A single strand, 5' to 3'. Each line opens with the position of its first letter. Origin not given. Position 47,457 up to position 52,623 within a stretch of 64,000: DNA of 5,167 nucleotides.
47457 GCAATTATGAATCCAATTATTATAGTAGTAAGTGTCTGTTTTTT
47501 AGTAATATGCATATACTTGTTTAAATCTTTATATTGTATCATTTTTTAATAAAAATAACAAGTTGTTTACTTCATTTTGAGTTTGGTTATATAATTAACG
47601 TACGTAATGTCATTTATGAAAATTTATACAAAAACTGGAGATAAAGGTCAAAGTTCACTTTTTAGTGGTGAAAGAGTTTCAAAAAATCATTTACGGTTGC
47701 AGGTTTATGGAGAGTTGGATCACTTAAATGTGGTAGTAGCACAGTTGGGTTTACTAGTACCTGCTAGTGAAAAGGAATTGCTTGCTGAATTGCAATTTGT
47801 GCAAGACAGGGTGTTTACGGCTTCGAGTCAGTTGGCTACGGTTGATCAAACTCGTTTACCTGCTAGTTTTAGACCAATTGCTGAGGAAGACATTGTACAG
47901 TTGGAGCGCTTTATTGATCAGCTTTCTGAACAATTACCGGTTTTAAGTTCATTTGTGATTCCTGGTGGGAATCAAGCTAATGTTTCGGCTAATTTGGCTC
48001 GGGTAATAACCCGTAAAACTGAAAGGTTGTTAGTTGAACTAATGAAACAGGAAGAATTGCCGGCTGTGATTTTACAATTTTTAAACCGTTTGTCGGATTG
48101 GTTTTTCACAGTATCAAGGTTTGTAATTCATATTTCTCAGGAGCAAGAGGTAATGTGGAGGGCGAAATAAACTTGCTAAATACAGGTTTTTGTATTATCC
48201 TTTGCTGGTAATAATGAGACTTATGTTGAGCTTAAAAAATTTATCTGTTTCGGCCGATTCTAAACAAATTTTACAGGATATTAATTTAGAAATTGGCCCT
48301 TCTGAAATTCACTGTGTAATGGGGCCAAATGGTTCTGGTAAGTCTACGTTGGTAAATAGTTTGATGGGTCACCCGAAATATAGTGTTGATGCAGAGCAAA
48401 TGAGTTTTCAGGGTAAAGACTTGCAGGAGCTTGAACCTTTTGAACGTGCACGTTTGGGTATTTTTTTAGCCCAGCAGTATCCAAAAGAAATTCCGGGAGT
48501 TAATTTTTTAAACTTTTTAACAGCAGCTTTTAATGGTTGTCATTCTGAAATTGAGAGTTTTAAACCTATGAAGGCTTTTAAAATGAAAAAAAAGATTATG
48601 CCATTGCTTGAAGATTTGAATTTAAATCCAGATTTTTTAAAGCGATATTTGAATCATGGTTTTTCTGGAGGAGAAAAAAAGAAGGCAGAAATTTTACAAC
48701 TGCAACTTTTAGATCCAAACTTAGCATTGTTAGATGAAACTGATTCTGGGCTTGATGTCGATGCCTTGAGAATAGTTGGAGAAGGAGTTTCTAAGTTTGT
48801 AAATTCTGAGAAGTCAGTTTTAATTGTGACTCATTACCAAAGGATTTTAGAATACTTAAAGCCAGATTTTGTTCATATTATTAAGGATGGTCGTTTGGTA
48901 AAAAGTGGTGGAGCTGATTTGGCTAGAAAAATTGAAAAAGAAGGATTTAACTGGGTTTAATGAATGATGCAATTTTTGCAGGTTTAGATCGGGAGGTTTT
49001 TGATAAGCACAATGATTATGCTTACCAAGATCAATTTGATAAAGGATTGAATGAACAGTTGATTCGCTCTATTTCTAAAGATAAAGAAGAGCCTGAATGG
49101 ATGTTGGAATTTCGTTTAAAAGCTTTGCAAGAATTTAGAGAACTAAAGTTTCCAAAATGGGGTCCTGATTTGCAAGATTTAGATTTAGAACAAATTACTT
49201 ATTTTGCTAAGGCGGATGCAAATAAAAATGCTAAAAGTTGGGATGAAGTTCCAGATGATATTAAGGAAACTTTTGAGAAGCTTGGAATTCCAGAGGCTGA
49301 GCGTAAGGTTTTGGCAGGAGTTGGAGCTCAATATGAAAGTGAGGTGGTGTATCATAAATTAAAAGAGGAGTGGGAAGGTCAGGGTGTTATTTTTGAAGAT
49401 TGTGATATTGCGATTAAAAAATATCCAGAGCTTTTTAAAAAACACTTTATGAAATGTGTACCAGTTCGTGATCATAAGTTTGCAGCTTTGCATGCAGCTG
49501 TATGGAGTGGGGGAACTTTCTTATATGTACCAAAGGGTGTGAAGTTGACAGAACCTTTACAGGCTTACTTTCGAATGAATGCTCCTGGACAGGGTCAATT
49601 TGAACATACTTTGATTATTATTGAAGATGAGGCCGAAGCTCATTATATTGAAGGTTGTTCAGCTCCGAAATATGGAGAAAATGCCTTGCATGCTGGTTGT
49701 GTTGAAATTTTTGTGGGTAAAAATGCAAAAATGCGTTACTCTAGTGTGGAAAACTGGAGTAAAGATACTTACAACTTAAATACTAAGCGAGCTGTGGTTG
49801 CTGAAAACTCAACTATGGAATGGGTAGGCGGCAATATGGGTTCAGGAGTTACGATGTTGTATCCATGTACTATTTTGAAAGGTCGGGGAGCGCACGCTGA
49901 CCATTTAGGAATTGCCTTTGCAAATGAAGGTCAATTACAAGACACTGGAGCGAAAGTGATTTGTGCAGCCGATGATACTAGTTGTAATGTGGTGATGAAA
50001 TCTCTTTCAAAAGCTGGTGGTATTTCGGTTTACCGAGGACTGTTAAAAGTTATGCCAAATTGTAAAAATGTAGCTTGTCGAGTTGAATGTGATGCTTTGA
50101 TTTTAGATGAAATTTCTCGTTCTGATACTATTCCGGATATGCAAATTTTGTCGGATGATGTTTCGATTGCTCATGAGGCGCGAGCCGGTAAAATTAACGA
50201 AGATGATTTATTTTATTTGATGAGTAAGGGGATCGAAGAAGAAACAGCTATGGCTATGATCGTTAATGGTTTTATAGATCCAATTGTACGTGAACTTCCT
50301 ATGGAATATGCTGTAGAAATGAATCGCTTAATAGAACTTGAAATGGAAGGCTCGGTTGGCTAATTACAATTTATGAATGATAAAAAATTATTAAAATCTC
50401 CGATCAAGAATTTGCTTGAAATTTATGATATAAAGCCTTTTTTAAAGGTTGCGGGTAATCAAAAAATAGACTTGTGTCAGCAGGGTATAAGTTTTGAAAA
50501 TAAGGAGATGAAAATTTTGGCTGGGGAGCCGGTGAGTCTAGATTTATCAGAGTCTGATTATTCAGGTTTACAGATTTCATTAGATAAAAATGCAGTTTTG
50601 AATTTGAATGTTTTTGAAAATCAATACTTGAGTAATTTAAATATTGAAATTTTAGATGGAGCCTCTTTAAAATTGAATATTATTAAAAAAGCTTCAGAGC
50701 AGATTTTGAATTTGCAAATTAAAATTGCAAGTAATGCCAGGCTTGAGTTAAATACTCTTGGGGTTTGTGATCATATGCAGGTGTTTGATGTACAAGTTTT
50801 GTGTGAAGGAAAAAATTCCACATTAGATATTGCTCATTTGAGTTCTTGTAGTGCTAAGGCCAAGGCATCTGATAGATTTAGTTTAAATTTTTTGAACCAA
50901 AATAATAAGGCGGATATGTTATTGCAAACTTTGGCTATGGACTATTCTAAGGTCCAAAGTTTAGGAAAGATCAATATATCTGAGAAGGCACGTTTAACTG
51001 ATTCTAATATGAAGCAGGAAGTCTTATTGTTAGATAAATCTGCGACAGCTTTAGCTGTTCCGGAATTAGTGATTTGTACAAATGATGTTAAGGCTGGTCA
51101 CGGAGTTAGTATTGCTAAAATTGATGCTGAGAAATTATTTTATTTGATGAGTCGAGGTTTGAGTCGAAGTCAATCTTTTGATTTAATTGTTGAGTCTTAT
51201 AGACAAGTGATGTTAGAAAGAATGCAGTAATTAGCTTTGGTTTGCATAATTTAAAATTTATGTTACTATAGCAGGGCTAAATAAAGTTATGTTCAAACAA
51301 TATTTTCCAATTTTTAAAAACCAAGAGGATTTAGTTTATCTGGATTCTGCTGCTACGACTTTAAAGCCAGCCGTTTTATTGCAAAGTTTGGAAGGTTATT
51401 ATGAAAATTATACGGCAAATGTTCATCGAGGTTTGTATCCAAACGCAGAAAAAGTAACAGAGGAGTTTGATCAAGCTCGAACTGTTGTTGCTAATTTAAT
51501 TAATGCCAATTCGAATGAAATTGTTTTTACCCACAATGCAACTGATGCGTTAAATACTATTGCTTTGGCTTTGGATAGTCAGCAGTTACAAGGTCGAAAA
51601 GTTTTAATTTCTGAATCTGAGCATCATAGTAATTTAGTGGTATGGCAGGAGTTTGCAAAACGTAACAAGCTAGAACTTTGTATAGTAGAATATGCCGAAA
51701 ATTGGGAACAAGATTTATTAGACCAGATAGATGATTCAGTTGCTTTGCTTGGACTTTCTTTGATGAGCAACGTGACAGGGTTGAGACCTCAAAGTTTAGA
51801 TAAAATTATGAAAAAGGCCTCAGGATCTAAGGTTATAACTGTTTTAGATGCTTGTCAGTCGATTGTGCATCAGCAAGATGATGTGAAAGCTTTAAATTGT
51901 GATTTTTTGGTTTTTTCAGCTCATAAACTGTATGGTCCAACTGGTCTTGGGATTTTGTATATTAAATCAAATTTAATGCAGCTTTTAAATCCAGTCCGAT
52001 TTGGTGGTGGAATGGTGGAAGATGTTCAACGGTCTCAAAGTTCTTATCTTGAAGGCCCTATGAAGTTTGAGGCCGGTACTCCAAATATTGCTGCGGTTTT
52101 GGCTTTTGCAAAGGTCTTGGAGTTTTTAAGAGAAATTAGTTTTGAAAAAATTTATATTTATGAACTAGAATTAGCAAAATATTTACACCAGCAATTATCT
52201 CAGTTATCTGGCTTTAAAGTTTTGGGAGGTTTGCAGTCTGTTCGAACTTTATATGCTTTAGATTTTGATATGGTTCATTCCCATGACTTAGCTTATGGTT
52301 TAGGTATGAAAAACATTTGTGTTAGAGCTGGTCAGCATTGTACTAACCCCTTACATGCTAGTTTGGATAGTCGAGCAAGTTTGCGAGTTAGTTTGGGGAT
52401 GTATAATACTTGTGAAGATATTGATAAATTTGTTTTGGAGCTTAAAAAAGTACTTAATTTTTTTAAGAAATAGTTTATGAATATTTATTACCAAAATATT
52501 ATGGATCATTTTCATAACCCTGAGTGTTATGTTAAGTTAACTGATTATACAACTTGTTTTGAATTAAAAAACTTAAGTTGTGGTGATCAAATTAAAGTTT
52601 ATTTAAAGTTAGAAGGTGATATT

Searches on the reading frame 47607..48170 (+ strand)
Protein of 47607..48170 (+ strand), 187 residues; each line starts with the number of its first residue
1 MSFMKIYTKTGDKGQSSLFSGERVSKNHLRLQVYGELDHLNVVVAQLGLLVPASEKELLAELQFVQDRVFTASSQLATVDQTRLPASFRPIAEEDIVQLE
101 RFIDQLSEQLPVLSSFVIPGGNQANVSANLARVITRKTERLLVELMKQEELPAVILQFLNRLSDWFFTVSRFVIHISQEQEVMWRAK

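Call 39: search_protein_families(library=pfam, proteins=[window:47607-48170:+], max_evalue=0.001)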
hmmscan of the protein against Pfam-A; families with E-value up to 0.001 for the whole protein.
window:47607-48170:+ (187 aa): 1 family
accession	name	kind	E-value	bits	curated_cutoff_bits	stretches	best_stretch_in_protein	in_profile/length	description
PF01923.23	Cob_adeno_trans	-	2e-45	155.4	24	1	6-173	1-171/171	Cobalamin adenosyltransferase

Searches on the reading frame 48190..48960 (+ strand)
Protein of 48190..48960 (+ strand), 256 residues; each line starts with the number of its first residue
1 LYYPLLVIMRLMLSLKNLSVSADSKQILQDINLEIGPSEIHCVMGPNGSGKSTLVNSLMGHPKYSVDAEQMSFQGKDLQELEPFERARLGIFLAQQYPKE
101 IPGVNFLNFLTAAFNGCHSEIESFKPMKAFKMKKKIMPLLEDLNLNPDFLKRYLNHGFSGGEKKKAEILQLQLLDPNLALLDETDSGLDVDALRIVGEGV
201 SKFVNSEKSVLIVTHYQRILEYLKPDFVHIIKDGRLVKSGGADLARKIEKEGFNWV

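Call 40: search_protein_families(library=pfam, proteins=[window:48190-48960:+], max_evalue=0.001)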
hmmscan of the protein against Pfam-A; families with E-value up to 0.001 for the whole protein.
window:48190-48960:+ (256 aa): 5 families
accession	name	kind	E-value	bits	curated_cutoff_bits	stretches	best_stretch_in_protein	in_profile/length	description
PF00005.33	ABC_tran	-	5e-20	73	25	1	28-184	1-135/137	ABC transporter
PF02463.25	SMC_N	-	8.3e-08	32.4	40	1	38-222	24-204/220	RecF/RecN/SMC N terminal domain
PF03193.22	RsgA_GTPase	-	4.6e-05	23.7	30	1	16-67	85-135/174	RsgA GTPase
PF13304.12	AAA_21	-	9.5e-05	23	27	0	40-74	1-41/304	AAA domain, putative AbiEii toxin, Type IV TA system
PF13555.12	AAA_29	-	0.00041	20.5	27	1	33-58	17-42/61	P-loop containing region of AAA domain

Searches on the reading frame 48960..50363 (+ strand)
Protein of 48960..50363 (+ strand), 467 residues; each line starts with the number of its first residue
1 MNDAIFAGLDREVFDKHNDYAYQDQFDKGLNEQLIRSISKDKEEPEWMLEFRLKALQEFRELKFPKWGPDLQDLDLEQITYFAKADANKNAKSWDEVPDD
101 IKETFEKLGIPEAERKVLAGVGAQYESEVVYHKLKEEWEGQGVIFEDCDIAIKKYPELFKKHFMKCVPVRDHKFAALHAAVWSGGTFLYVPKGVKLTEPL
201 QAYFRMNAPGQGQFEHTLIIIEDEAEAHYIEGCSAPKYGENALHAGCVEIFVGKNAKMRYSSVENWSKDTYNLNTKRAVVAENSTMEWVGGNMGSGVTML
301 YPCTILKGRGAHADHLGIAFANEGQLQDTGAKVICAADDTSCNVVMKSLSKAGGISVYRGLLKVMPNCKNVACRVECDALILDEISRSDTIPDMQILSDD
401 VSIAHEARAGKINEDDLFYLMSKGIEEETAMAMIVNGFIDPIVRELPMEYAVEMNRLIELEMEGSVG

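Call 40: search_protein_families(library=pfam, proteins=[window:48960-50363:+], max_evalue=0.001)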
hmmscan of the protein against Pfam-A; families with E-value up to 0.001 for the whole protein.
window:48960-50363:+ (467 aa): 2 families
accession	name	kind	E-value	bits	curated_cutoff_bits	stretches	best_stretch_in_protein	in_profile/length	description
PF01458.23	SUFBD_core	-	4.1e-78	262.5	27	1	204-438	1-232/232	SUF system FeS cluster assembly, SufBD core domain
PF19295.5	SufBD_N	-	7.9e-11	42.3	23.5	1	42-201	20-171/172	SufBD protein N-terminal region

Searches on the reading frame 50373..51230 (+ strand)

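Call 40: search_protein_families(library=pfam, proteins=[window:50373-51230:+], max_evalue=0.001)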
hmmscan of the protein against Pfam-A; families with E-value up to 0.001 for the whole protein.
window:50373-51230:+ (285 aa): 1 family
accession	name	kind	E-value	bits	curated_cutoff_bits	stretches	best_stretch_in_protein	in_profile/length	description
PF01458.23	SUFBD_core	-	8.8e-34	117.4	27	1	86-275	39-231/232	SUF system FeS cluster assembly, SufBD core domain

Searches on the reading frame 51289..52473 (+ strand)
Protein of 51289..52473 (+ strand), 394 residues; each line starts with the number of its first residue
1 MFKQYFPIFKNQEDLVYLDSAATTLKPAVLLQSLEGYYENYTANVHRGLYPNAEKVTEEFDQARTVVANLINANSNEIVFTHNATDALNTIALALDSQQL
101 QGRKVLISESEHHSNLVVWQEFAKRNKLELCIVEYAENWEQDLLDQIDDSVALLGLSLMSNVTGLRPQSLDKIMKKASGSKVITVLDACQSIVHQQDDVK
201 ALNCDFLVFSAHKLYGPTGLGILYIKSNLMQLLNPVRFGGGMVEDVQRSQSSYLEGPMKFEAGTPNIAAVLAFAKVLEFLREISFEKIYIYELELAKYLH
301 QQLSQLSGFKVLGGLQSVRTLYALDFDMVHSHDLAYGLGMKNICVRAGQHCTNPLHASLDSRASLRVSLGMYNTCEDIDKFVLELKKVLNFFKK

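Call 40: search_protein_families(library=pfam, proteins=[window:51289-52473:+], max_evalue=0.001)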
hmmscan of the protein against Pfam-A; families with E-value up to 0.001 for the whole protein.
window:51289-52473:+ (394 aa): 1 family
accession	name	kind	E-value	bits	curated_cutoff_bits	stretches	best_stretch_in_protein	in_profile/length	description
PF00266.25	Aminotran_5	-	1.4e-114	383.4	21.5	1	16-381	1-371/371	Aminotransferase class-V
